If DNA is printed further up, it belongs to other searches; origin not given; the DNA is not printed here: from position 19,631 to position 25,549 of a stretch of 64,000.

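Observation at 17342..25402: Terminator-bracketed two-helicase cassette: a HelD-like helicase plus a 1873-aa DUF4011/Upf1-like helicase/nuclease-fold/DUF3320 protein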

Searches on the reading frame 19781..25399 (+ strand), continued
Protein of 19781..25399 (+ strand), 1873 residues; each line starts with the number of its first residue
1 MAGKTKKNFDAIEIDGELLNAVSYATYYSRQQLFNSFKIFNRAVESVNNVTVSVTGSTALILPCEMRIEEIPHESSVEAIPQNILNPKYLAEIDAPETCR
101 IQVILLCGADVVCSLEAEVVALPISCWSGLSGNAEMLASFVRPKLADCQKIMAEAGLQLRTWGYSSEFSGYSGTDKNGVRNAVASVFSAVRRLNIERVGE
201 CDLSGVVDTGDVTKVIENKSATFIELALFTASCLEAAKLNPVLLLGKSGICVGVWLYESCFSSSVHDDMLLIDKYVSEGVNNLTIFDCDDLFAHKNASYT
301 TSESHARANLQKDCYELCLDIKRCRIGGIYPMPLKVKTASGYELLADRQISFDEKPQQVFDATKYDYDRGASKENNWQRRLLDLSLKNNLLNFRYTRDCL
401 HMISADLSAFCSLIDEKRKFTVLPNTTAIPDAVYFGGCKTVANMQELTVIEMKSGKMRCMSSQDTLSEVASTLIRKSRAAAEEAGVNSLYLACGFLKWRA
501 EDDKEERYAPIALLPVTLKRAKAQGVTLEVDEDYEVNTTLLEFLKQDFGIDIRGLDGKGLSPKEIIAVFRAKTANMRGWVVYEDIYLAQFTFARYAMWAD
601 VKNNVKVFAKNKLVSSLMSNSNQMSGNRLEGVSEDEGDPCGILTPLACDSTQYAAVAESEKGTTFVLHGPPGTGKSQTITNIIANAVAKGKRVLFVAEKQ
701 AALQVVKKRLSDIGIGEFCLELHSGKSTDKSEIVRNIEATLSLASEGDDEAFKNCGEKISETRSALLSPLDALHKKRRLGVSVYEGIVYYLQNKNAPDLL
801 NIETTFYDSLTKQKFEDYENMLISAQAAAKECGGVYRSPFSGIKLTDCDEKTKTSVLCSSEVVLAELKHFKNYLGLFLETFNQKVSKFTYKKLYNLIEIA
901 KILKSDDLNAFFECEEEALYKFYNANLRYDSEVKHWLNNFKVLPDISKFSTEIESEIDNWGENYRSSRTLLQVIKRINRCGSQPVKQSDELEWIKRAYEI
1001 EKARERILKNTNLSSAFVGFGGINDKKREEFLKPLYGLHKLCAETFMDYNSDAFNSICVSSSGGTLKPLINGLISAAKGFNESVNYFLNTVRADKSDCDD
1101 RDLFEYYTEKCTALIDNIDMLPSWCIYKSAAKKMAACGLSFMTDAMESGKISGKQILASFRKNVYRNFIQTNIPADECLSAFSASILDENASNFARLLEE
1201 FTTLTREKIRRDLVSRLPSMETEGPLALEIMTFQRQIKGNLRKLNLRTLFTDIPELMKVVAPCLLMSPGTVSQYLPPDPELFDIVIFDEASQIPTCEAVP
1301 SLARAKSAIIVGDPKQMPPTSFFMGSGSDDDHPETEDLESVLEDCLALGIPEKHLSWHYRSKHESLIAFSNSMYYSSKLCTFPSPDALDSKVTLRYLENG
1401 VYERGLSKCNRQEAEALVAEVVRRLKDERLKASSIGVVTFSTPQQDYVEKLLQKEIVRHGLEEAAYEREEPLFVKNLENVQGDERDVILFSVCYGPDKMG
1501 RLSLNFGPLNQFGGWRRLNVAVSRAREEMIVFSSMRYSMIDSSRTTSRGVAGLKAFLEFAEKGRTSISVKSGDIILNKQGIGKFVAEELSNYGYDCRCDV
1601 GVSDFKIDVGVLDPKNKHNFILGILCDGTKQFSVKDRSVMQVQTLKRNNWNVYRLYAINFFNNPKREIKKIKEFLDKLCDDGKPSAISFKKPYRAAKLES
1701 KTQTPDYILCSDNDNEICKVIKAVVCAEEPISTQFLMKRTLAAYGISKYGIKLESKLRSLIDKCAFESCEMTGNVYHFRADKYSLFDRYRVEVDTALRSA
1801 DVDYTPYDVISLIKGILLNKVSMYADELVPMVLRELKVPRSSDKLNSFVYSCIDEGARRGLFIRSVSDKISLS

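Call 52: search_protein_families(library=pfam, proteins=[L032:8031-9818:+, L046:7795-9801:+, L083:7671-9761:+, L037:5278-9261:+, L029:8329-9885:-, L061:8864-9733:+, L070:7618-9621:+, L049:5567-6880:+, L049:6847-7839:+, L049:7826-8890:+], max_evalue=0.00001)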
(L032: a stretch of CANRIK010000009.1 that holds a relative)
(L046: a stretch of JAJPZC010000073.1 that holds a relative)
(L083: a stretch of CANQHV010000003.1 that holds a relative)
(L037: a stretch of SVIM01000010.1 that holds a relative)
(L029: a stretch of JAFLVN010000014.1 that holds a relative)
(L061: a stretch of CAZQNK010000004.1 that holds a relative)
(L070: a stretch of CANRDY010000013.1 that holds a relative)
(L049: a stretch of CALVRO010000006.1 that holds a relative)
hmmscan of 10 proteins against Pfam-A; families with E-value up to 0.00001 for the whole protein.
L032:8031-9818:+ (596 aa): 3 families
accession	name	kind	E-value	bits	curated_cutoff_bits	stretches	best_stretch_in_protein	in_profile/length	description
PF00664.28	ABC_membrane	-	2e-47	162.6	28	1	40-310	2-273/274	ABC transporter transmembrane region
PF00005.33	ABC_tran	-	9.2e-31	107.7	25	1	374-522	2-137/137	ABC transporter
PF02463.25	SMC_N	-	1.2e-07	31.9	40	0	461-564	121-211/220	RecF/RecN/SMC N terminal domain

L046:7795-9801:+ (669 aa): 5 families
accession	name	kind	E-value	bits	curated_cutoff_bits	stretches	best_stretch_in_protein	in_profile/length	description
PF01653.23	DNA_ligase_aden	-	6.1e-70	236.1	27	1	64-302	3-253/253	NAD-dependent DNA ligase adenylation domain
PF03120.22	DNA_ligase_OB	-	6.9e-27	93.6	32.9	1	305-377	1-73/79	NAD-dependent DNA ligase OB-fold domain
PF12826.13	HHH_2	-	2.3e-17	63.4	27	1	489-550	1-62/64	Helix-hairpin-helix motif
PF00533.33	BRCT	-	5.1e-16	59.1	21.3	1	573-643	6-77/78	BRCA1 C Terminus (BRCT) domain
PF12738.14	PTCB-BRCT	-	2e-08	34.5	22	1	582-635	6-59/63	twin BRCT domain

L083:7671-9761:+ (697 aa): 5 families
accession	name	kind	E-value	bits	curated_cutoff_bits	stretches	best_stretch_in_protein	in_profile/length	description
PF01138.27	RNase_PH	-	6.6e-54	182.3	25.5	2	12-143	2-130/130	3' exoribonuclease family, domain 1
PF00575.29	S1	-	3.5e-15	56.6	22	1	623-684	2-63/74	S1 RNA binding domain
PF03725.20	RNase_PH_C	-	2.8e-14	53.2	20.8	1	147-209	2-66/67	3' exoribonuclease family, domain 2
PF03726.19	PNPase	-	3.2e-12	47.2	24.6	1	241-318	1-80/81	Polyribonucleotide nucleotidyltransferase, RNA binding domain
PF00013.35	KH_1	-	3.4e-12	46.4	21.5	1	557-617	2-65/66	KH domain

L037:5278-9261:+ (1328 aa): 0 families

L029:8329-9885:- (519 aa): 1 family
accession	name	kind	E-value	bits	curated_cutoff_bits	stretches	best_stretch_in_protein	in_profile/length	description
PF04932.20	Wzy_C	-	1.2e-17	64.5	31.7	1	296-444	3-149/149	O-Antigen ligase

L061:8864-9733:+ (290 aa): 1 family
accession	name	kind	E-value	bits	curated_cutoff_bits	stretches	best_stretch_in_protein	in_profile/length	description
PF01790.23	LGT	-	1.6e-35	123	24.9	1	14-260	8-239/240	Prolipoprotein diacylglyceryl transferase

L070:7618-9621:+ (668 aa): 5 families
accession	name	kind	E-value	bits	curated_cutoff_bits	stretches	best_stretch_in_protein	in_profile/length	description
PF17191.10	RecG_wedge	-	1.8e-26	93.1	23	1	8-160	7-159/162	RecG wedge domain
PF00271.37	Helicase_C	-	8.6e-24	84.4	23.5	1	453-561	11-108/110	Helicase conserved C-terminal domain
PF00270.35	DEAD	-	2.3e-19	70.2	26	1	271-410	15-164/167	DEAD/DEAH box helicase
PF19833.4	RecG_dom3_C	-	7.3e-09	36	26.8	1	590-616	2-28/87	ATP-dependent DNA helicase RecG, domain 3, C-terminal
PF04851.21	ResIII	-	1.2e-08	35.5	22.5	1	250-405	4-162/164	Type III restriction enzyme, res subunit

L049:5567-6880:+ (438 aa): 2 families
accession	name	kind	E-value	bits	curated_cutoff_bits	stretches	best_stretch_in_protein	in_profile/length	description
PF13632.12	Glyco_trans_2_3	-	5.1e-21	75.8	27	1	141-339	2-190/198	Glycosyl transferase family group 2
PF13641.12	Glyco_tranf_2_3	-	8e-14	52.6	27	1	51-276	3-226/230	Glycosyltransferase like family 2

L049:6847-7839:+ (331 aa): 3 families
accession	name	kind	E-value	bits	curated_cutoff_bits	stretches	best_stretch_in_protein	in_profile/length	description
PF00005.33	ABC_tran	-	3e-36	125.5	25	1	37-180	2-137/137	ABC transporter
PF13304.12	AAA_21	-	2.6e-10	41.3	27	1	135-210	221-298/304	AAA domain, putative AbiEii toxin, Type IV TA system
PF02463.25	SMC_N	-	3.4e-06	27.1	40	0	49-218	27-205/220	RecF/RecN/SMC N terminal domain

L049:7826-8890:+ (355 aa): 2 families
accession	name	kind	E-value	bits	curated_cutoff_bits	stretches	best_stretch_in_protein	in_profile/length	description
PF12698.13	ABC2_membrane_3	-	3e-11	43.5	31.6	1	86-303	164-346/347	ABC-2 family transporter protein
PF01061.29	ABC2_membrane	-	2.2e-09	37.6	26.9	1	11-246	1-210/211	ABC-2 type transporter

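Call 70: search_protein_families(library=ncbifam, proteins=[L089:6560-12514:+, L090:6773-12760:+, L092:6713-12697:+], max_evalue=1e-50)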
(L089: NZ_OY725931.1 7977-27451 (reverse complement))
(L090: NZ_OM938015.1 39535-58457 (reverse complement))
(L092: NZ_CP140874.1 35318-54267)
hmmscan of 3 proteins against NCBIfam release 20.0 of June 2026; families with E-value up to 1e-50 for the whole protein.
L089:6560-12514:+ (1985 aa): 2 families
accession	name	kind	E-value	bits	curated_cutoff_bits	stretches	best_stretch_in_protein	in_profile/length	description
NF058533.1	antiphage_ProA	equivalog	0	2196.8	1500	1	43-1952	1-1903/1903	anti-phage protein ProA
NF042953.1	Hhe_antiphage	equivalog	3.8e-230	767.2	2000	2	1089-1782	1023-1718/1797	DUF4011 domain-containing anti-phage protein Hhe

L090:6773-12760:+ (1996 aa): 2 families
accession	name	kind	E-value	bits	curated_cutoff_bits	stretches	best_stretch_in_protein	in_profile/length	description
NF058533.1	antiphage_ProA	equivalog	0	2222.1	1500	1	15-1947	2-1903/1903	anti-phage protein ProA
NF042953.1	Hhe_antiphage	equivalog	3e-247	823.9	2000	2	1034-1735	1012-1706/1797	DUF4011 domain-containing anti-phage protein Hhe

L092:6713-12697:+ (1995 aa): 2 families
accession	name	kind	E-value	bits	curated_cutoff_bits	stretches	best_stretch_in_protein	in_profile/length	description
NF058533.1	antiphage_ProA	equivalog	0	2189.9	1500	1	34-1971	1-1903/1903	anti-phage protein ProA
NF042953.1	Hhe_antiphage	equivalog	1.2e-238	795.4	2000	2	1151-1760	1098-1704/1797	DUF4011 domain-containing anti-phage protein Hhe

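Call 74: search_protein_families(library=pfam, proteins=[L090:6773-8032:+, L089:6560-7880:+, L092:6713-8032:+], max_evalue=10)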
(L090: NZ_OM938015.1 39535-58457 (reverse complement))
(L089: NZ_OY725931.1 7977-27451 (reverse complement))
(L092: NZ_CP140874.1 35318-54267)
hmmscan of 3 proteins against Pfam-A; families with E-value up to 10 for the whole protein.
L090:6773-8032:+ (420 aa): 2 families
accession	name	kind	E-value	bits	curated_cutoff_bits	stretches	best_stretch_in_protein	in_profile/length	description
PF13195.11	DUF4011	-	7e-08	33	22.2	1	375-419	1-46/158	Protein of unknown function (DUF4011)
PF10738.15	Lpp-LpqN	-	0.011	15.6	22.4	1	304-352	47-95/174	Probable lipoprotein LpqN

L089:6560-7880:+ (440 aa): 2 families
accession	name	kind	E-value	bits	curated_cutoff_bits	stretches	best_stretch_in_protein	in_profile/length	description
PF13195.11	DUF4011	-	0.00096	19.6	22.2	1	410-438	1-30/158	Protein of unknown function (DUF4011)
PF01841.26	Transglut_core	-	0.0062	17.2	23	1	197-269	11-77/108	Transglutaminase-like superfamily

L092:6713-8032:+ (440 aa): 1 family
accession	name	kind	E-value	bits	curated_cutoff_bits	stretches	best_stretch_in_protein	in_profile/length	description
PF13195.11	DUF4011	-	2.2e-08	34.7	22.2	1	400-438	1-40/158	Protein of unknown function (DUF4011)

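Call 99: search_protein_families(library=padloc, proteins=[L090:6773-12760:+, L089:6560-12514:+], max_evalue=1e-50)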
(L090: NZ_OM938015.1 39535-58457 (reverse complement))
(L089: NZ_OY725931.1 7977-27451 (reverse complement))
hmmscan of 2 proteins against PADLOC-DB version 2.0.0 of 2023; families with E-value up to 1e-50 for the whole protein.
L090:6773-12760:+ (1996 aa): 2 families
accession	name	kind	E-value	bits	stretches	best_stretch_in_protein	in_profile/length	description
PDLC05009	PDC-S37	-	0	1176.8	1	368-1960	9-1530/1550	-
PDLC02194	Hhe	-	3e-180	599.7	1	1128-1705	1198-1776/1911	-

L089:6560-12514:+ (1985 aa): 2 families
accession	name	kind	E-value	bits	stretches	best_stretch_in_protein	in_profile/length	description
PDLC05009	PDC-S37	-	0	1252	1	403-1980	8-1543/1550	-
PDLC02194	Hhe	-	2.7e-166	553.4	2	1180-1743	1213-1781/1911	-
